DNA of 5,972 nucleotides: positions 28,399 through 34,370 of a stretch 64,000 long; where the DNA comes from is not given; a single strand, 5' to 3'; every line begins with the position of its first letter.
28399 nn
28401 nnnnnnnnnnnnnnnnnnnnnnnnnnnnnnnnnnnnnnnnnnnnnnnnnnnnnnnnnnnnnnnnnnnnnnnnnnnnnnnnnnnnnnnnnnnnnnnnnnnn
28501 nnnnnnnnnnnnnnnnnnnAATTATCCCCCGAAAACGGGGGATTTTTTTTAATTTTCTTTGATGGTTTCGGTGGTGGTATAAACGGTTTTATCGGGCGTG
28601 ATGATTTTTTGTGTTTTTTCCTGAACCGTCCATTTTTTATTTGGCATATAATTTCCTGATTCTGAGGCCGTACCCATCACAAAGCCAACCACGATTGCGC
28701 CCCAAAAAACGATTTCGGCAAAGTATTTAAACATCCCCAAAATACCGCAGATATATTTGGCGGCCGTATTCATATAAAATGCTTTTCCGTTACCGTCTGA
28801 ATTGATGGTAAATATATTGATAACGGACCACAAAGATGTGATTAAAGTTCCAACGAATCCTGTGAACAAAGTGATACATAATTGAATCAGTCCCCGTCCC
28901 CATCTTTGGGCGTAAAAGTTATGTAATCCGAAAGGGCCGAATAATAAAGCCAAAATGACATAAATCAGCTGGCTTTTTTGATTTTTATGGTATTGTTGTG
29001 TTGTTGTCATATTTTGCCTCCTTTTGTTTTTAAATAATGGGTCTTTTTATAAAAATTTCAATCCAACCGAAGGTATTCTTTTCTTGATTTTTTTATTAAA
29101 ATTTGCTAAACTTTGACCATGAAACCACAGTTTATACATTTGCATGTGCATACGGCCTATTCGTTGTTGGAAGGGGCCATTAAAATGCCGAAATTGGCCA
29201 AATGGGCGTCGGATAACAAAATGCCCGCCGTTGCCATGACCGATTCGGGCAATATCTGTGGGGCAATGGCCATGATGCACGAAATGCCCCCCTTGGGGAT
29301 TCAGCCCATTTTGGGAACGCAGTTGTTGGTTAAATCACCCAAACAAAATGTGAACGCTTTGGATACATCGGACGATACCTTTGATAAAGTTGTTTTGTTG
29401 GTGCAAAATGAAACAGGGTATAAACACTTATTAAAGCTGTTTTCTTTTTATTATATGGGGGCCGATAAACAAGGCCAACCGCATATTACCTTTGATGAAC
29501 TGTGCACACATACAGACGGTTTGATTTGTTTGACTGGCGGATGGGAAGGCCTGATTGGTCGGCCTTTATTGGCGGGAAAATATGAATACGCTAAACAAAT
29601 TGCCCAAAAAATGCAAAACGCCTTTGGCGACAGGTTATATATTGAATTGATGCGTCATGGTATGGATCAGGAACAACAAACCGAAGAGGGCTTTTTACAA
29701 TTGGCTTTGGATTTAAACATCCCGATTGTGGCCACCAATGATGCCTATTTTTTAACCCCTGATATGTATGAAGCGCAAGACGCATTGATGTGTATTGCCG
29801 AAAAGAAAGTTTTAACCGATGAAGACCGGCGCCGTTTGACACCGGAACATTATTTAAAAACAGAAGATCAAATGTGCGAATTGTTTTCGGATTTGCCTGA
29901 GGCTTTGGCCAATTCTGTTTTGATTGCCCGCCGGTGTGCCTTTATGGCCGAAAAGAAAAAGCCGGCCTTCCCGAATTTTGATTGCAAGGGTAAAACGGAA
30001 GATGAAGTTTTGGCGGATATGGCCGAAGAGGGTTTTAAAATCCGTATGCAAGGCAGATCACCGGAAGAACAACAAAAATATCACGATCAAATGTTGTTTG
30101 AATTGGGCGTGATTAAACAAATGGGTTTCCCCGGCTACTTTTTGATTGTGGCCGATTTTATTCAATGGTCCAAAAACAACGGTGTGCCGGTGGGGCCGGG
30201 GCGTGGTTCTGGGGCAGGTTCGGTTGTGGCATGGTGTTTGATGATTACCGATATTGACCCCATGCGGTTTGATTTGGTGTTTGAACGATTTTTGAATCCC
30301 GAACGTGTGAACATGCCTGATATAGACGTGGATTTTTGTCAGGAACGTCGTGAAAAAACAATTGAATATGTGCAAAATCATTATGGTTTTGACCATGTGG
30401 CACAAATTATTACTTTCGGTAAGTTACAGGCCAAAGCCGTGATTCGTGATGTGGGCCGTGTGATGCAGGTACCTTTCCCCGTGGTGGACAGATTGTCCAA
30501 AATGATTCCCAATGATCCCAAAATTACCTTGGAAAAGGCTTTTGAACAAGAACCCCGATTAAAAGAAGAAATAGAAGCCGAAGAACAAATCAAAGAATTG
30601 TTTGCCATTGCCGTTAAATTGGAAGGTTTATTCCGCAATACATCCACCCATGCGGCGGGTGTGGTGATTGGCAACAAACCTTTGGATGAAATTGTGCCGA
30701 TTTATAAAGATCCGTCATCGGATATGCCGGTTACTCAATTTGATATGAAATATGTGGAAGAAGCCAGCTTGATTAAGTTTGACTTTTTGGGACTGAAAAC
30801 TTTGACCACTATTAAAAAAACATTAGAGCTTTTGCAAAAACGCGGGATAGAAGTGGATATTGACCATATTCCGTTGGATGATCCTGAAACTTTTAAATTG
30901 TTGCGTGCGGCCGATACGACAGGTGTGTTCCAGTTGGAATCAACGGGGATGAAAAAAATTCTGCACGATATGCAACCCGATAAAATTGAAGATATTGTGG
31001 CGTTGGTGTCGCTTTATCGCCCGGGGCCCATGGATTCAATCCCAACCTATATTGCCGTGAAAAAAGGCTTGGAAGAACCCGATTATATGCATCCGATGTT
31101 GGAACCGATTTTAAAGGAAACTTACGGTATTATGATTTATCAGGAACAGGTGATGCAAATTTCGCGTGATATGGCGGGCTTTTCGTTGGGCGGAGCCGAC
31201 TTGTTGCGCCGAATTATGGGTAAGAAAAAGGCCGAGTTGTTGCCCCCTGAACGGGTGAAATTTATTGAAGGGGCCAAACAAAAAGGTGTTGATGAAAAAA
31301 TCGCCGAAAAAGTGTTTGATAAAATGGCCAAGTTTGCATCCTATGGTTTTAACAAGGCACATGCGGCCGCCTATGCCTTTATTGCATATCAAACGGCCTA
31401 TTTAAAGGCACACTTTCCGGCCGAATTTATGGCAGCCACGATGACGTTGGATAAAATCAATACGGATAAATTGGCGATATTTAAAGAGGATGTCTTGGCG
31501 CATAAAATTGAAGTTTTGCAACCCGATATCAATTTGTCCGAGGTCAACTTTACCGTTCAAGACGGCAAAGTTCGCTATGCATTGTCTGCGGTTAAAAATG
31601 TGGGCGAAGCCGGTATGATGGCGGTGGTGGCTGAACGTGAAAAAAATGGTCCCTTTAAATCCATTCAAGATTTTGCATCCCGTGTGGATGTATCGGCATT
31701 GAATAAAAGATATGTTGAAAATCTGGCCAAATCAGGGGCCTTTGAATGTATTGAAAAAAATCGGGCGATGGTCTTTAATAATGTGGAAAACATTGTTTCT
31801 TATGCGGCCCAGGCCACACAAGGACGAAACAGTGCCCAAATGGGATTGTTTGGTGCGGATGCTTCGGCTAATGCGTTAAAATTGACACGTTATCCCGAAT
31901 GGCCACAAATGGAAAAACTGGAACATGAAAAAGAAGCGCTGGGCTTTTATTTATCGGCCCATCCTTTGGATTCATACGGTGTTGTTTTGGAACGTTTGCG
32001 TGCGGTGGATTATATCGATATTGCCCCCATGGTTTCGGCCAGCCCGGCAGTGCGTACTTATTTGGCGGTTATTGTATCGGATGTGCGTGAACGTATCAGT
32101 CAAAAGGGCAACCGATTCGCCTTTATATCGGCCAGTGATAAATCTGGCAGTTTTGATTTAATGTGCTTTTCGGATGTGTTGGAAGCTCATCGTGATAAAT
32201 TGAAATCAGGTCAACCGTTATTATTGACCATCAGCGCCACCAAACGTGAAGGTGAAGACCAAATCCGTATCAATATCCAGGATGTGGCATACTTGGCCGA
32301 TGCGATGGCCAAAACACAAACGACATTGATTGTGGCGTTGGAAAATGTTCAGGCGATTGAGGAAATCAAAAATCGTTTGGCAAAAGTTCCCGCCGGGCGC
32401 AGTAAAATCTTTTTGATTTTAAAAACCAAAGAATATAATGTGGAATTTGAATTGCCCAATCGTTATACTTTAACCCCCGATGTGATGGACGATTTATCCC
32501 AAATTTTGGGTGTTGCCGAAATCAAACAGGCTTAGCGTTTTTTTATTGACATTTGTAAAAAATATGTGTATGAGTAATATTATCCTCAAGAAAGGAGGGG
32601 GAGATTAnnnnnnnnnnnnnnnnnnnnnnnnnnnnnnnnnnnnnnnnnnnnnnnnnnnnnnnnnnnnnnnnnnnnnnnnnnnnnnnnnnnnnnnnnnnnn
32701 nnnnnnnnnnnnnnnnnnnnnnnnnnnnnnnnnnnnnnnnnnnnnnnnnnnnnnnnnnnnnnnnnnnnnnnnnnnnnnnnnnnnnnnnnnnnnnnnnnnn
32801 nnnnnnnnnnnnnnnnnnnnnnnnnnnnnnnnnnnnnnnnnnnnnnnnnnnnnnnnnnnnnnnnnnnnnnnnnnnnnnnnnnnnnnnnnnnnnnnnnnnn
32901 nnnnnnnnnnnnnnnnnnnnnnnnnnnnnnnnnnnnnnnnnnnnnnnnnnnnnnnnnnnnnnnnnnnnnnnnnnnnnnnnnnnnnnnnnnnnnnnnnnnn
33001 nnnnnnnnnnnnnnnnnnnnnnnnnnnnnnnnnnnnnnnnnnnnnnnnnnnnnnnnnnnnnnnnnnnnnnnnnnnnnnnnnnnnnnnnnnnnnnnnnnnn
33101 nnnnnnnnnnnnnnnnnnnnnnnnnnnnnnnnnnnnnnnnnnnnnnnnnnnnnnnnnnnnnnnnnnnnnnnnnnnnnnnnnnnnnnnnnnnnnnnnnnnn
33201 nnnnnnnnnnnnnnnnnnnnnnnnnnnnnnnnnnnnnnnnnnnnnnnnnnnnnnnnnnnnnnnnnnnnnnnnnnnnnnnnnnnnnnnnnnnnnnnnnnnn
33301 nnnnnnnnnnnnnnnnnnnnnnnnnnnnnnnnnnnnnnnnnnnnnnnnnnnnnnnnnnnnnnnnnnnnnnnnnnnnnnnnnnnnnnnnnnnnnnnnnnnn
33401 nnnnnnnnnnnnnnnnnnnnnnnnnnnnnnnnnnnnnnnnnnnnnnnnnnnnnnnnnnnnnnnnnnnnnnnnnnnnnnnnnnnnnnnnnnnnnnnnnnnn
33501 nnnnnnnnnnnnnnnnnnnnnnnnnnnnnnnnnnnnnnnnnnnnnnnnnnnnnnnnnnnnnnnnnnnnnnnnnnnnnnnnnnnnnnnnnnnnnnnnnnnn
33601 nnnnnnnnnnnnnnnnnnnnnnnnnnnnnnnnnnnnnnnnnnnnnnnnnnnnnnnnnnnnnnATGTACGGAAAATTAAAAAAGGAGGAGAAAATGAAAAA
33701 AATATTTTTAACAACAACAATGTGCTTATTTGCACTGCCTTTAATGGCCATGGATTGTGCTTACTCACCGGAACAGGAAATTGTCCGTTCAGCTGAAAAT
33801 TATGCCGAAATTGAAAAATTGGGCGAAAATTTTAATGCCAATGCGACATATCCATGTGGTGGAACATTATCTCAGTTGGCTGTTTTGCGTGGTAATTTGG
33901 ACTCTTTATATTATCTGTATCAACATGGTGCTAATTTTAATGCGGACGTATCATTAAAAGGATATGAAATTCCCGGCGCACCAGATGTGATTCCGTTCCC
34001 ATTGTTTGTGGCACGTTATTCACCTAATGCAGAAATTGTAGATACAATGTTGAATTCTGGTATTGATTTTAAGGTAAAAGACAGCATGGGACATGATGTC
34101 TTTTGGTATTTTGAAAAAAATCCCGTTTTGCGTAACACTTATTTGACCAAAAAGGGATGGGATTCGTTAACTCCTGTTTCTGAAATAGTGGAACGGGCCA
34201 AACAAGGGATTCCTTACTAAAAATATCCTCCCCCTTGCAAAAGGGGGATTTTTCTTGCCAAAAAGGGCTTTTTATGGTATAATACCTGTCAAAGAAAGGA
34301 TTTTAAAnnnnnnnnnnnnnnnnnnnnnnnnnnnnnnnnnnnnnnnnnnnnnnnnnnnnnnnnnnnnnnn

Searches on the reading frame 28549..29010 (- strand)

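Call 50: search_protein_families(library=pfam, proteins=[window:28549-29010:-], max_evalue=0.01)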
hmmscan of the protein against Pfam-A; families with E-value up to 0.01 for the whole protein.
window:28549-29010:- (153 aa): 1 family
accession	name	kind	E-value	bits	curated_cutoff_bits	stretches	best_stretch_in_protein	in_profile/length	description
PF05154.21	TM2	-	2.1e-11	44.3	27.9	1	10-57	1-48/51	TM2 domain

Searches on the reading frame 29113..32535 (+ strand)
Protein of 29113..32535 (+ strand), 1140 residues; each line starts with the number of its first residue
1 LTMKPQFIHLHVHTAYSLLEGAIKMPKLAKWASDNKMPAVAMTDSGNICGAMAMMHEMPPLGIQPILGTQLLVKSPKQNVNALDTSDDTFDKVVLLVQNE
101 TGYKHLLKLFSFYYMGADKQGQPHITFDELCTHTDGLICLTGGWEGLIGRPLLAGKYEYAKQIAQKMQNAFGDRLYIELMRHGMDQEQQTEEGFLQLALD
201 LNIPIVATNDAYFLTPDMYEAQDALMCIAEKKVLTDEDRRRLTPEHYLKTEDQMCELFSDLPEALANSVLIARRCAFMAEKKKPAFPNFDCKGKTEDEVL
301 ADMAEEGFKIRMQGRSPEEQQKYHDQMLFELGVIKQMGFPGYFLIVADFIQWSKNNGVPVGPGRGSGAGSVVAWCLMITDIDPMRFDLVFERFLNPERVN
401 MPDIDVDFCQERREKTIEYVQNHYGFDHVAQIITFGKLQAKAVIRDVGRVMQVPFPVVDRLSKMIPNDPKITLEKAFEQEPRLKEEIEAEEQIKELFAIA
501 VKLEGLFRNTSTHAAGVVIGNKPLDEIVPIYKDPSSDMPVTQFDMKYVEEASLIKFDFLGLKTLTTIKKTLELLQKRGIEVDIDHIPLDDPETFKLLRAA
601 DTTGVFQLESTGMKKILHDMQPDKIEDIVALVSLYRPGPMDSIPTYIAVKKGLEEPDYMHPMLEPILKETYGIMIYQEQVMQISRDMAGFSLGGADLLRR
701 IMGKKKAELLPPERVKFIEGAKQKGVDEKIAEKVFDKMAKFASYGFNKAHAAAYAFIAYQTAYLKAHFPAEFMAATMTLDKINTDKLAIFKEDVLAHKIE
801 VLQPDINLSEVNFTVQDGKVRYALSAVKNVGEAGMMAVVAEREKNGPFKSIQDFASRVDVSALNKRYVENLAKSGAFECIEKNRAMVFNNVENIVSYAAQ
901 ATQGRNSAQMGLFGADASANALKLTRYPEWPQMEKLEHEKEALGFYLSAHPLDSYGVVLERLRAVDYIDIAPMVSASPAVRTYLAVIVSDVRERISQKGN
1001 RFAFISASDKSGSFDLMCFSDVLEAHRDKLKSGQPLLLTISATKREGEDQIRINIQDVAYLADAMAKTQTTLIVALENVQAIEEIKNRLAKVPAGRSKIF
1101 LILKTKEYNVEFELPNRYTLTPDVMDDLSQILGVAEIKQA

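Call 71: search_protein_families(library=pfam, proteins=[window:29113-32535:+], max_evalue=0.01)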
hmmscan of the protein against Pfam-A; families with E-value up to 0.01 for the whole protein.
window:29113-32535:+ (1140 aa): 7 families
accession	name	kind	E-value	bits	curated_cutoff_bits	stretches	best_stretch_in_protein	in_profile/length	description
PF07733.18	DNA_pol3_alpha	-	1.7e-103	346.3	23.9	1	299-560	2-260/260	Bacterial DNA polymerase III alpha NTPase domain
PF17657.6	DNA_pol3_finger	-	3.8e-65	218.7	22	1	563-725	1-166/166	Bacterial DNA polymerase III alpha subunit finger domain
PF02811.25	PHP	-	4.5e-40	138.1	26.4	1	9-182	1-164/164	PHP domain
PF14579.12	HHH_6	-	2.7e-30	104.8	25.6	1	798-885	1-88/90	Helix-hairpin-helix motif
PF01336.31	tRNA_anti-codon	-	6.4e-05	23.3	27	1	985-1056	4-70/75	OB-fold nucleic acid binding domain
PF12836.13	HHH_3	-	0.00034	21.1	27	0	824-872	16-61/65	Helix-hairpin-helix motif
PF04919.18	DUF655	-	0.0038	17.6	22.2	1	823-868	117-162/181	Protein of unknown function (DUF655)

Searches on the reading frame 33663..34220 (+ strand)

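Call 50: search_protein_families(library=pfam, proteins=[window:33663-34220:+], max_evalue=0.01)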
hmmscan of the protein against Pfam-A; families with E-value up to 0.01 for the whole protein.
window:33663-34220:+ (185 aa): 1 family
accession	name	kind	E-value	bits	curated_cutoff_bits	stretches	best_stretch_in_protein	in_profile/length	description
PF12796.13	Ank_2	-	0.0048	17.9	27.3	0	54-140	17-90/90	Ankyrin repeats (3 copies)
